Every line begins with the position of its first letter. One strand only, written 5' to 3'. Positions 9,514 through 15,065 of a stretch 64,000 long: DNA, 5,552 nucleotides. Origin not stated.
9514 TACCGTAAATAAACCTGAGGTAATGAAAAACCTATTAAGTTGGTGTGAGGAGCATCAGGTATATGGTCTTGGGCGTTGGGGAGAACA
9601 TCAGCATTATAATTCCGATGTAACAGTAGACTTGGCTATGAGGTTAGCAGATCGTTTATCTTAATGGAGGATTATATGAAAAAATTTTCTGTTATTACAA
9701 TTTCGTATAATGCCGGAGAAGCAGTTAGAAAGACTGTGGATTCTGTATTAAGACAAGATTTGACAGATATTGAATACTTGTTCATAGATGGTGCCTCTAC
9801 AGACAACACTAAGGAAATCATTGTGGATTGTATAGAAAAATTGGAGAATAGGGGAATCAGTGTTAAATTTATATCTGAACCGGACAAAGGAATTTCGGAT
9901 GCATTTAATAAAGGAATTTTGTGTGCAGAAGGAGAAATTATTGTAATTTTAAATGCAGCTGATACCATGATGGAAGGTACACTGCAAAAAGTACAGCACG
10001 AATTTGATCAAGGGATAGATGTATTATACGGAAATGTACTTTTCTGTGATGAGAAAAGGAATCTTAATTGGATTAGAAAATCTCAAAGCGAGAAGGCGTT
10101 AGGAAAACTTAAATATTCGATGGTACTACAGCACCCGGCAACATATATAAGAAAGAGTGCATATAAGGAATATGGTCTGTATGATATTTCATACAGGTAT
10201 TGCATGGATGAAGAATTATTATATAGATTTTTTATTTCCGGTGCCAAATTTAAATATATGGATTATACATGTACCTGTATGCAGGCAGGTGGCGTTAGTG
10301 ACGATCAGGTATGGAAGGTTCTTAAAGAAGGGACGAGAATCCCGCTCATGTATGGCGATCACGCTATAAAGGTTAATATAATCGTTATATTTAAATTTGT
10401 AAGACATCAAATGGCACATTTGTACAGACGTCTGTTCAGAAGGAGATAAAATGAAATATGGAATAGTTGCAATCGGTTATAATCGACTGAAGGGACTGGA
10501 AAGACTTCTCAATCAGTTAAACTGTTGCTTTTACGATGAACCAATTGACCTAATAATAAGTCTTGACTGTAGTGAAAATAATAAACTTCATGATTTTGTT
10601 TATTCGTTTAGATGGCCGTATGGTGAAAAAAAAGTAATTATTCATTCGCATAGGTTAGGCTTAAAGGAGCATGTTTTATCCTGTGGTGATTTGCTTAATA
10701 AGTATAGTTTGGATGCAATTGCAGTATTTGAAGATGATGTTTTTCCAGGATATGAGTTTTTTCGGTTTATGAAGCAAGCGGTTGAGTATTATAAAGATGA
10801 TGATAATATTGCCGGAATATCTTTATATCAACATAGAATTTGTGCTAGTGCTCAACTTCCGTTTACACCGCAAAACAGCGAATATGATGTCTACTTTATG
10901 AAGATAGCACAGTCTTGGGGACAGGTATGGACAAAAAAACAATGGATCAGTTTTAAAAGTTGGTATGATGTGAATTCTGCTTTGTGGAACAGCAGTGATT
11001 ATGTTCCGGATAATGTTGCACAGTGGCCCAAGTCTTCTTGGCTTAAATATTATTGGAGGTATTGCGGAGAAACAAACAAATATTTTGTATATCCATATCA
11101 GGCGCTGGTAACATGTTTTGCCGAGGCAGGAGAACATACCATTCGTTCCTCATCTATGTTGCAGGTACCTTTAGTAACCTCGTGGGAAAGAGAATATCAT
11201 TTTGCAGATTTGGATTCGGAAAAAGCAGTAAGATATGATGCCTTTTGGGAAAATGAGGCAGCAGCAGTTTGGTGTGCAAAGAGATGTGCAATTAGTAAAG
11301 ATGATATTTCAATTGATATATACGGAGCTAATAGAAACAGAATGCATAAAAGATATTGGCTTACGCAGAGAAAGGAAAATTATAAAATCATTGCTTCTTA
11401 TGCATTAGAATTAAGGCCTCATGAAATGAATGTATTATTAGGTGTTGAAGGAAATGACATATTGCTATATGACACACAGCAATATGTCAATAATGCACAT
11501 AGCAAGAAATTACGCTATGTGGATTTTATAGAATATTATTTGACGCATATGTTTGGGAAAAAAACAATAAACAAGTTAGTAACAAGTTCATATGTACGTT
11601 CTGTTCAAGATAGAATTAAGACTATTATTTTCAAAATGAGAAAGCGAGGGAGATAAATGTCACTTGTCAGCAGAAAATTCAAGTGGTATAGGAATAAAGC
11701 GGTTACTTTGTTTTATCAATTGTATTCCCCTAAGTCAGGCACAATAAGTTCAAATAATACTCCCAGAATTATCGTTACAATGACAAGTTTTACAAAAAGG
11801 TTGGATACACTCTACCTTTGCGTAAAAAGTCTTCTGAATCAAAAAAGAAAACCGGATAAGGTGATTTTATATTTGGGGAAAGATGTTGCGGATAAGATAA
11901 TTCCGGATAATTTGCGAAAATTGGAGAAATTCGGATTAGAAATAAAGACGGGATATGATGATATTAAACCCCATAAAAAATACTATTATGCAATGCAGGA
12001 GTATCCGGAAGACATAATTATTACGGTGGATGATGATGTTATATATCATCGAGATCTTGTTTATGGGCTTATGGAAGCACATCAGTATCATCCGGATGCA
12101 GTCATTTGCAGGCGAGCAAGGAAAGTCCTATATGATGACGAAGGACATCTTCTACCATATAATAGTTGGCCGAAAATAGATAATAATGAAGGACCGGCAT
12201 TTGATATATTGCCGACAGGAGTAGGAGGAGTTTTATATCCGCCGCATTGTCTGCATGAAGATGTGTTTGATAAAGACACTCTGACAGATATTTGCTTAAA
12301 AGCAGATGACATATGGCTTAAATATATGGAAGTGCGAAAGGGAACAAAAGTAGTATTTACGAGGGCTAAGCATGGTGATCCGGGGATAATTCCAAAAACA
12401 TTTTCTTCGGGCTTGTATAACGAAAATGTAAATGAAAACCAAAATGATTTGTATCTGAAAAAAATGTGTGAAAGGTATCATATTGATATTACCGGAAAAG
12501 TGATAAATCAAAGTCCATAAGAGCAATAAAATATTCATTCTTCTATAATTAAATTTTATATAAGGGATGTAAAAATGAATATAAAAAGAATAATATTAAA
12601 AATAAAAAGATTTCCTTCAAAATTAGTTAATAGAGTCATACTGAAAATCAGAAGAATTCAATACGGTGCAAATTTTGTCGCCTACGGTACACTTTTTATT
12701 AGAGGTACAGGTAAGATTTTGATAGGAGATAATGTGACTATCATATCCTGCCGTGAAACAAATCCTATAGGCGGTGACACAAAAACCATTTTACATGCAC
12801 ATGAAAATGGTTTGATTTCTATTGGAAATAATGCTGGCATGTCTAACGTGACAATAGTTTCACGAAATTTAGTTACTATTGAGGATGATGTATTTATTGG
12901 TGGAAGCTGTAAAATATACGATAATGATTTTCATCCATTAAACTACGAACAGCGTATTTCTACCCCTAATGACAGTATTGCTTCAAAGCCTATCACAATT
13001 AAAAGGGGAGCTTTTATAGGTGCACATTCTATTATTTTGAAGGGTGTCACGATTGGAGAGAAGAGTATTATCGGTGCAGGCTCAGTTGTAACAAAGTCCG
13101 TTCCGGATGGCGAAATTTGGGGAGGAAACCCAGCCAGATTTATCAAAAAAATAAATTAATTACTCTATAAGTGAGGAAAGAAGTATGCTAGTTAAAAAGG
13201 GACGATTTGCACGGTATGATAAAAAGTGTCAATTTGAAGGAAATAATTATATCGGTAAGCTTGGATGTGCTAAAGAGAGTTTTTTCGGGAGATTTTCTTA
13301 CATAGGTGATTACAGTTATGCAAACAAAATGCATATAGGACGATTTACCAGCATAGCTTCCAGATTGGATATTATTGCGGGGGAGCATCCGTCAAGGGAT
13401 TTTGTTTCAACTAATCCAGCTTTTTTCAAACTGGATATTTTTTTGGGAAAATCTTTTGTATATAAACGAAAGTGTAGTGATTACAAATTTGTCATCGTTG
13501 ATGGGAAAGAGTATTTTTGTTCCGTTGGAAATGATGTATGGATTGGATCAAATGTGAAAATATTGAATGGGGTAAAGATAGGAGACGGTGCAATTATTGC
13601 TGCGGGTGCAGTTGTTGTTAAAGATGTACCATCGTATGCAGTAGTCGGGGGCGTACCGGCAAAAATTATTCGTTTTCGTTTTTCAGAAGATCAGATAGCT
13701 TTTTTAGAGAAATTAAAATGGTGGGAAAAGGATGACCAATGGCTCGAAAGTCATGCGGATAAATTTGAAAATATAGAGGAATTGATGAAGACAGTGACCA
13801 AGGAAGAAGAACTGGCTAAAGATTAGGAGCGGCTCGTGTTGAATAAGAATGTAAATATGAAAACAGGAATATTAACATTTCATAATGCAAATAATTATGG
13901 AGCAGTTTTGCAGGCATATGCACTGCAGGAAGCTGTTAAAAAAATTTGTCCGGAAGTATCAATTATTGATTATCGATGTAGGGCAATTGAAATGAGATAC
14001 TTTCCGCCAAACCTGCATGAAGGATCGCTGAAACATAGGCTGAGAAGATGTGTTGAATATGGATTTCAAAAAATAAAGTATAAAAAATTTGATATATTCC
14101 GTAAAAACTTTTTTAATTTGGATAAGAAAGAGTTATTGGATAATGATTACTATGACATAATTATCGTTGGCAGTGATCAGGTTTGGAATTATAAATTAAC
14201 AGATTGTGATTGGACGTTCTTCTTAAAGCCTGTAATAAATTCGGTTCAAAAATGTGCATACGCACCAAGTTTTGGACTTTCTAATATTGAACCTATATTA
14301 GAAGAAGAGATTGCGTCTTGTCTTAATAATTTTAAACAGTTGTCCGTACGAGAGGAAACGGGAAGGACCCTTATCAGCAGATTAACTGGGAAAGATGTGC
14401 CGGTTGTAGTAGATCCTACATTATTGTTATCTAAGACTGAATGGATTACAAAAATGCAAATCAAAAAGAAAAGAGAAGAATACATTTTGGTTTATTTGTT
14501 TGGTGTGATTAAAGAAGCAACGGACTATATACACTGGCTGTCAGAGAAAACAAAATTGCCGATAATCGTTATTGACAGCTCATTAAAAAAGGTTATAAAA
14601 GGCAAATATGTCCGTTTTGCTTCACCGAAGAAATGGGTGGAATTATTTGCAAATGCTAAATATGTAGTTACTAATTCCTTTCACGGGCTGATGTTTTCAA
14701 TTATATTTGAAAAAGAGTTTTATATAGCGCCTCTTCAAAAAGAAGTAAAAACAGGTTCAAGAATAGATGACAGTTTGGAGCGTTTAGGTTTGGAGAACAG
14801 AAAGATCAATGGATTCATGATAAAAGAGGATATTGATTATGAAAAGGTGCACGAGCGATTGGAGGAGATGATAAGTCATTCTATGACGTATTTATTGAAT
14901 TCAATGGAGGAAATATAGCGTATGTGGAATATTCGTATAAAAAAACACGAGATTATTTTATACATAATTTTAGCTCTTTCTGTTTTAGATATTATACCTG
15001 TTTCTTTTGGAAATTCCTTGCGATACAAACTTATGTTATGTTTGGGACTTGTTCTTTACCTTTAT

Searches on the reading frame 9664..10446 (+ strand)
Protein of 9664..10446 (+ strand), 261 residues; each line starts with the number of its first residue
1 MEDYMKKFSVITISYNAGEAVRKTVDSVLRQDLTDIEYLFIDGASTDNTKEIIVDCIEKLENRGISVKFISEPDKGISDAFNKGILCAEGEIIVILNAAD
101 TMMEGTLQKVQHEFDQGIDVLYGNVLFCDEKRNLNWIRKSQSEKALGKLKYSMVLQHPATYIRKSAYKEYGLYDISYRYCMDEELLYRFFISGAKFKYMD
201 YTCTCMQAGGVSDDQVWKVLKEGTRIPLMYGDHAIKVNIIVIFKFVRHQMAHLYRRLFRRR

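Call 6: search_protein_families(library=pfam, proteins=[window:9664-10446:+], max_evalue=0.001)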
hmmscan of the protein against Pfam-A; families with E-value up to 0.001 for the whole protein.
window:9664-10446:+ (261 aa): 2 families
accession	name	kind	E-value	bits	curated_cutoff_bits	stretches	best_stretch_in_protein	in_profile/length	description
PF00535.33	Glycos_transf_2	-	1.6e-25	90.4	23.3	1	9-169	1-166/168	Glycosyl transferase family 2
PF13641.12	Glyco_tranf_2_3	-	0.001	19.6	27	0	8-134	3-131/230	Glycosyltransferase like family 2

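Call 35: search_protein_families(library=ncbifam, proteins=[window:9664-10446:+], max_evalue=0.00001)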
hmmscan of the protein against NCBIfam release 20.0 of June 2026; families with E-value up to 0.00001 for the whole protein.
window:9664-10446:+ (261 aa): 11 families
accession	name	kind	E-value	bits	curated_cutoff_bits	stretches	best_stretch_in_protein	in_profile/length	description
TIGR04009.1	wcaE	equivalog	1.6e-20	73.5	369.2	1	8-215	3-204/248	colanic acid biosynthesis glycosyltransferase WcaE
NF047683.1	TeichurnBiosyTuaG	equivalog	2e-14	53.9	400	1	3-114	3-110/252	teichuronic acid biosynthesis protein TuaG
NF007482.0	PRK10073.1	equivalog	3.1e-14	52.7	423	1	2-133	2-130/334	glycosyltransferase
NF053739.1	GlytfEpsEBac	equivalog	2.5e-13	49.7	450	1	7-195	2-191/265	glycosyltransferase EpsE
NF050050.1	ProtGlycPglI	equivalog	3e-13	49.8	500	1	5-130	1-124/306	GalNAc(5)-diNAcBac-PP-undecaprenol beta-1,3-glucosyltransferase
TIGR03937.1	PgaC_IcaA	equivalog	3.9e-10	39.2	422.3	1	5-104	44-139/407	poly-beta-1,6-N-acetyl-D-glucosamine synthase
NF041875.1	EPS_EpsD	equivalog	4e-09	36.3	370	1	9-203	2-203/325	exopolysaccharide biosynthesis glycosyltransferase EpsD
NF038302.1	EPS_HpsE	equivalog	6.5e-07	28.6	300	1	7-97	2-94/307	hormogonium polysaccharide biosynthesis glycosyltransferase HpsE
NF038299.1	EPS_HpsN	equivalog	7.6e-07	28.4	425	1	7-123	2-117/317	hormogonium polysaccharide biosynthesis glycosyltransferase HpsN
TIGR04283.1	glyco_like_mftF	equivalog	9.4e-07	28.6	182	1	9-186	2-166/221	TIGR04283 family arsenosugar biosynthesis glycosyltransferase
TIGR03111.1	glyc2_xrt_Gpos1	hypoth_equivalog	1.5e-06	27.3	363.95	1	7-127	50-171/439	TIGR03111 family XrtG-associated glycosyltransferase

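Call 57: search_protein_families(library=ncbifam, alignment_id=A4, max_evalue=0.00001)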
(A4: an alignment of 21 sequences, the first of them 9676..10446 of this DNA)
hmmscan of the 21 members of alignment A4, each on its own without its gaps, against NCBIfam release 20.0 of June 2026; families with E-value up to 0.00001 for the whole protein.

A. member 1, window:9676-10446:+ (257 aa): 11 families
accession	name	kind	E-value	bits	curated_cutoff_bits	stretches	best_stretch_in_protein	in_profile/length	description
TIGR04009.1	wcaE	equivalog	1.5e-20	73.5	369.2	1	4-211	3-204/248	colanic acid biosynthesis glycosyltransferase WcaE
NF047683.1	TeichurnBiosyTuaG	equivalog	4.7e-14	52.6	400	1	3-110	7-110/252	teichuronic acid biosynthesis protein TuaG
NF007482.0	PRK10073.1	equivalog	8.8e-14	51.2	423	1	2-129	6-130/334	glycosyltransferase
NF053739.1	GlytfEpsEBac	equivalog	2.4e-13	49.7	450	1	3-191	2-191/265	glycosyltransferase EpsE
NF050050.1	ProtGlycPglI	equivalog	3e-13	49.8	500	1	1-126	1-124/306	GalNAc(5)-diNAcBac-PP-undecaprenol beta-1,3-glucosyltransferase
TIGR03937.1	PgaC_IcaA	equivalog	7e-10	38.4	422.3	1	3-100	46-139/407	poly-beta-1,6-N-acetyl-D-glucosamine synthase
NF041875.1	EPS_EpsD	equivalog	3.8e-09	36.4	370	1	5-199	2-203/325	exopolysaccharide biosynthesis glycosyltransferase EpsD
NF038302.1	EPS_HpsE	equivalog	6.3e-07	28.7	300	1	3-93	2-94/307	hormogonium polysaccharide biosynthesis glycosyltransferase HpsE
NF038299.1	EPS_HpsN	equivalog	7.4e-07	28.4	425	1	3-119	2-117/317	hormogonium polysaccharide biosynthesis glycosyltransferase HpsN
TIGR04283.1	glyco_like_mftF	equivalog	9e-07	28.7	182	1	5-182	2-166/221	TIGR04283 family arsenosugar biosynthesis glycosyltransferase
TIGR03111.1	glyc2_xrt_Gpos1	hypoth_equivalog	2.6e-06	26.5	363.95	1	6-123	53-171/439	TIGR03111 family XrtG-associated glycosyltransferase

B. families by the number of members that match (of 21 scanned): 20 families
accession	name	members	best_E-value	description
TIGR04009.1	wcaE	21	7.6e-26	colanic acid biosynthesis glycosyltransferase WcaE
NF007482.0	PRK10073.1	21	7.1e-21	glycosyltransferase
NF047683.1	TeichurnBiosyTuaG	21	1.4e-19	teichuronic acid biosynthesis protein TuaG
NF053739.1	GlytfEpsEBac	21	1.2e-18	glycosyltransferase EpsE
TIGR04283.1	glyco_like_mftF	21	1.9e-16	TIGR04283 family arsenosugar biosynthesis glycosyltransferase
TIGR03937.1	PgaC_IcaA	21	1.7e-15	poly-beta-1,6-N-acetyl-D-glucosamine synthase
NF050050.1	ProtGlycPglI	21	5.3e-14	GalNAc(5)-diNAcBac-PP-undecaprenol beta-1,3-glucosyltransferase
NF041875.1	EPS_EpsD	20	9.3e-15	exopolysaccharide biosynthesis glycosyltransferase EpsD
NF041394.1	GtaseAglG_Halo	19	1.4e-12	glucosyl-dolichyl phosphate glucuronosyltransferase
TIGR03111.1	glyc2_xrt_Gpos1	19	5.1e-12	TIGR03111 family XrtG-associated glycosyltransferase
NF038302.1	EPS_HpsE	18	1.5e-11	hormogonium polysaccharide biosynthesis glycosyltransferase HpsE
NF038299.1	EPS_HpsN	17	7.8e-09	hormogonium polysaccharide biosynthesis glycosyltransferase HpsN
NF045692.1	OglycostaseCruG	11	8.6e-10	2'-O-glycosyltransferase CruG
NF007453.0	PRK10018.1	9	5.5e-10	colanic acid biosynthesis glycosyltransferase WcaA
TIGR04182.1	glyco_TIGR04182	9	6.1e-08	S-layer glycoprotein N-glycosyltransferase AglJ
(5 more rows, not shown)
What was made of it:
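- The similarity of the GT2 to WcaE is weak (73 bits against a 369 cut-off, calls 35, 57).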

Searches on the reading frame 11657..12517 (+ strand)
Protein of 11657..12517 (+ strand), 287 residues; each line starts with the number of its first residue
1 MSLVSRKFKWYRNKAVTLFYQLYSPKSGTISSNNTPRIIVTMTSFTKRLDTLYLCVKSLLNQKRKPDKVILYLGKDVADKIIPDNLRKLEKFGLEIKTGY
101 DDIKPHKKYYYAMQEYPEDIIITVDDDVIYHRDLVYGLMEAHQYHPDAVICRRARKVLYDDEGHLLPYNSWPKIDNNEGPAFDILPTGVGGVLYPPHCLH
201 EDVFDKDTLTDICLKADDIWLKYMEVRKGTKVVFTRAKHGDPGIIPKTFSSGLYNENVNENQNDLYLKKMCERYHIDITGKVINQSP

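Call 6: search_protein_families(library=pfam, proteins=[window:11657-12517:+], max_evalue=0.001)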
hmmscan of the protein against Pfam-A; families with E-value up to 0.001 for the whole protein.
window:11657-12517:+ (287 aa): 1 family
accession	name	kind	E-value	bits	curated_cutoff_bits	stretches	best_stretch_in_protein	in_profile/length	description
PF00535.33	Glycos_transf_2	-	9.5e-06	26.1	23.3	1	47-156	9-118/168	Glycosyl transferase family 2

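Call 35: search_protein_families(library=ncbifam, proteins=[window:11657-12517:+], max_evalue=0.00001)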
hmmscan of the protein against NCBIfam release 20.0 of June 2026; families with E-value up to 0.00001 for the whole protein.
window:11657-12517:+ (287 aa): 0 families

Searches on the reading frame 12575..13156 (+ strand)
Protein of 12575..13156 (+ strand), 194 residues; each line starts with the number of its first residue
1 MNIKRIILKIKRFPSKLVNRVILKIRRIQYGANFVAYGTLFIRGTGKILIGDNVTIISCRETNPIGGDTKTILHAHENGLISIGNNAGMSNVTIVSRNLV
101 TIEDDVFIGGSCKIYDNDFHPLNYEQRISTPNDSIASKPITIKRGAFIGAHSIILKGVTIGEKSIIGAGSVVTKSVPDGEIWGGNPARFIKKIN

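Call 8: search_protein_families(library=pfam, proteins=[window:12575-13156:+], max_evalue=0.001)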
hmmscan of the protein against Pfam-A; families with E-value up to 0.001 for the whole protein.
window:12575-13156:+ (194 aa): 2 families
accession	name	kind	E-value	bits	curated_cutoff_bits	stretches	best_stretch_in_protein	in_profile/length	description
PF14602.12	Hexapep_2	-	7.3e-11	42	27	1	139-174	1-34/34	Hexapeptide repeat of succinyl-transferase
PF00132.30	Hexapep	-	1.7e-10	40.6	27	1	140-174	2-36/36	Bacterial transferase hexapeptide (six repeats)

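Call 35: search_protein_families(library=ncbifam, proteins=[window:12575-13156:+], max_evalue=0.00001)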
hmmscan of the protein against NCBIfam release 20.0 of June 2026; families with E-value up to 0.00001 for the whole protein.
window:12575-13156:+ (194 aa): 34 families (the best 25 are shown)
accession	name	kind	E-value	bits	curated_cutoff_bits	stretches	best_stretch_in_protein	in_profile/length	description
NF007076.0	PRK09527.1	equivalog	7.1e-19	68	347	1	81-194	76-186/203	galactoside O-acetyltransferase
NF007240.0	PRK09677.1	equivalog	9.3e-19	67.7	243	1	72-194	57-185/192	putative lipopolysaccharide biosynthesis O-acetyl transferase WbbJ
NF007499.0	PRK10092.1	equivalog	1.5e-16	60.7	314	1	99-193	93-183/183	maltose O-acetyltransferase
TIGR03570.1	NeuD_NnaD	subfamily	1.2e-15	57.7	160.8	1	140-188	154-202/202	NeuD/PglB/VioB family sugar acetyltransferase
NF007797.0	PRK10502.1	subfamily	3.2e-14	53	192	1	91-191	84-177/183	WcaF family extracellular polysaccharide biosynthesis acetyltransferase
TIGR03532.1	DapD_Ac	equivalog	1.1e-13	51.4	231.75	1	136-194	157-215/231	2,3,4,5-tetrahydropyridine-2,6-dicarboxylate N-acetyltransferase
NF050158.1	CarbAnhydGPos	equivalog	1.7e-12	47.4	250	1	80-194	27-144/172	gamma carbonic anhydrase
NF058585.1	HptprglPActTf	PfamEq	3.4e-11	43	300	1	140-192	107-159/172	heptaprenylglyceryl phosphate O-acetyltransferase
TIGR02353.1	NRPS_term_dom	equivalog_domain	4.2e-11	41.9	423.1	1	82-187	599-695/695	Pls/PosA family non-ribosomal peptide synthetase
NF041874.1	EPS_EpsC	equivalog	7.7e-11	42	150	1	141-192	115-166/168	serine O-acetyltransferase EpsC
NF000311.1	Vat_ABCDEFH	equivalog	2.7e-10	40.1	300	1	139-192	110-163/201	Vat family streptogramin A O-acetyltransferase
TIGR03308.1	phn_thr-fam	hypoth_equivalog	1.6e-09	37.9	201.65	1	137-192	106-161/204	phosphonate metabolim protein, transferase hexapeptide repeat family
NF008808.1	PRK11830.1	equivalog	3.5e-09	36.5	204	1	135-177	141-183/243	2,3,4,5-tetrahydropyridine-2,6-dicarboxylate N-succinyltransferase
NF000490.1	chloram_CatB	equivalog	6.2e-09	35.5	350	1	140-192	111-163/210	type B chloramphenicol O-acetyltransferase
NF038307.1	EPS_acetyl_HpsU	equivalog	7.3e-09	35.5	305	1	104-188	90-173/178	hormogonium polysaccharide biosynthesis acetyltransferase HpsU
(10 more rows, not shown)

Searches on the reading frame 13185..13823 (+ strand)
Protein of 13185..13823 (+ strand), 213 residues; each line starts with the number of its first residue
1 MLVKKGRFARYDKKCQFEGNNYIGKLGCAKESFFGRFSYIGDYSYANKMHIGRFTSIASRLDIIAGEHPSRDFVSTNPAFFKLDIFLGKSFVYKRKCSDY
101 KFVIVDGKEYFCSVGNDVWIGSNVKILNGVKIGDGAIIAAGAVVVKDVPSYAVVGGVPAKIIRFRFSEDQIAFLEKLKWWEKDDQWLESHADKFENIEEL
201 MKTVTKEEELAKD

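Call 8: search_protein_families(library=pfam, proteins=[window:13185-13823:+], max_evalue=0.001)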
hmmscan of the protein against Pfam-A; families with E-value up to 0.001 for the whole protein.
window:13185-13823:+ (213 aa): 2 families
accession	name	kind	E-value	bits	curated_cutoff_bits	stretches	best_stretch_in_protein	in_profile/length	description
PF00132.30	Hexapep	-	2e-11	43.5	27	1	112-144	2-34/36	Bacterial transferase hexapeptide (six repeats)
PF14602.12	Hexapep_2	-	1.1e-05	25.4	27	1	113-144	3-32/34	Hexapeptide repeat of succinyl-transferase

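Call 35: search_protein_families(library=ncbifam, proteins=[window:13185-13823:+], max_evalue=0.00001)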
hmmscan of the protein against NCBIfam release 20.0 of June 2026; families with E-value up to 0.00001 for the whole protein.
window:13185-13823:+ (213 aa): 40 families (the best 25 are shown)
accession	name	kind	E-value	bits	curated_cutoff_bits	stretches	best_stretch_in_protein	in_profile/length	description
TIGR03308.1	phn_thr-fam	hypoth_equivalog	1.6e-34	119.6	201.65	1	15-197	20-194/204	phosphonate metabolim protein, transferase hexapeptide repeat family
NF000311.1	Vat_ABCDEFH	equivalog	1.6e-33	116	300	1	46-194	55-193/201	Vat family streptogramin A O-acetyltransferase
NF000020.1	stregram_VatE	exception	4.2e-28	98.4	450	1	46-194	59-198/214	streptogramin A O-acetyltransferase Vat(E)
NF000490.1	chloram_CatB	equivalog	1e-27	96.9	350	1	42-190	50-189/210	type B chloramphenicol O-acetyltransferase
NF033468.1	stregram_VatI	exception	1.6e-27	96.7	415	1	46-189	57-190/208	streptogramin A O-acetyltransferase Vat(I)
NF000504.1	stregram_VatH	exception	1.4e-26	93.7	475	1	47-197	63-203/216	streptogramin A O-acetyltransferase Vat(H)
NF000097.1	stregram_VatC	exception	1.1e-24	87.5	425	1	47-188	64-195/212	streptogramin A O-acetyltransferase Vat(C)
NF000111.1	stregram_VatD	exception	1.2e-24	87.3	400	1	46-194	58-196/209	streptogramin A O-acetyltransferase Vat(D)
NF000101.1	stregram_VatA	exception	1.7e-24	86.7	450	1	45-187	62-194/219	streptogramin A O-acetyltransferase Vat(A)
NF000084.1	amicyc_ac_ApmA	equivalog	2.8e-22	79.8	550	1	39-202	107-269/274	aminocyclitol acetyltransferase ApmA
NF000147.1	stregram_VatF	exception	5.2e-22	78.4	400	1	47-182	65-191/221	streptogramin A O-acetyltransferase Vat(F)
NF007240.0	PRK09677.1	equivalog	4.1e-18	65.6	243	1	113-168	132-187/192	putative lipopolysaccharide biosynthesis O-acetyl transferase WbbJ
TIGR03532.1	DapD_Ac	equivalog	5.5e-17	62.2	231.75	1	112-163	161-212/231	2,3,4,5-tetrahydropyridine-2,6-dicarboxylate N-acetyltransferase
NF058585.1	HptprglPActTf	PfamEq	3.5e-15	56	300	1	112-165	107-160/172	heptaprenylglyceryl phosphate O-acetyltransferase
NF007076.0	PRK09527.1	equivalog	6e-14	51.9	347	1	111-170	131-190/203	galactoside O-acetyltransferase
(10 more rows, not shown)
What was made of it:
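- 12575..14918 (+): Two hexapeptide-repeat acetyltransferases (12575..13159, 13185..13826) and a polysaccharide pyruvyl transferase (13836..14918). calls 8, 35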

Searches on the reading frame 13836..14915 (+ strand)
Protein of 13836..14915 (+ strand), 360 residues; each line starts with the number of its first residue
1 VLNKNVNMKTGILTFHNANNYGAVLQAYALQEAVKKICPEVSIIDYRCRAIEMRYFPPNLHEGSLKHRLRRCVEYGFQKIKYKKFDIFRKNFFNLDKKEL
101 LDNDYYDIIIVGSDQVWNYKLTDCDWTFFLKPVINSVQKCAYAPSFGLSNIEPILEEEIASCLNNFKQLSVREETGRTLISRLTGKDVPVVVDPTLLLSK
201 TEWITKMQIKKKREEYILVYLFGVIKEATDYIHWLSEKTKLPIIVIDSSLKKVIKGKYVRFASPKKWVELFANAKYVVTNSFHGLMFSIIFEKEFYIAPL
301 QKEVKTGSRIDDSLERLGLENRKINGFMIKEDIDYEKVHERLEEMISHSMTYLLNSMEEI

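Call 8: search_protein_families(library=pfam, proteins=[window:13836-14915:+], max_evalue=0.001)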
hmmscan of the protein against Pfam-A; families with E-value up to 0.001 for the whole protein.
window:13836-14915:+ (360 aa): 1 family
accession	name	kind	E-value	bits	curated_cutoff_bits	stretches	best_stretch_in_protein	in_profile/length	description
PF04230.19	PS_pyruv_trans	-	9.9e-38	131.1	25.3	1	20-296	1-274/280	Polysaccharide pyruvyl transferase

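Call 9: search_protein_families(library=ncbifam, proteins=[window:13836-14915:+], max_evalue=0.001)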
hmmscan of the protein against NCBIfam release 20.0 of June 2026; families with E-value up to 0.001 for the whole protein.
window:13836-14915:+ (360 aa): 1 family
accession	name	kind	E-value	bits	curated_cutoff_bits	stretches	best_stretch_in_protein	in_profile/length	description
TIGR03609.1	S_layer_CsaB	equivalog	2.5e-05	23.8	213.1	1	155-305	118-283/301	polysaccharide pyruvyl transferase CsaB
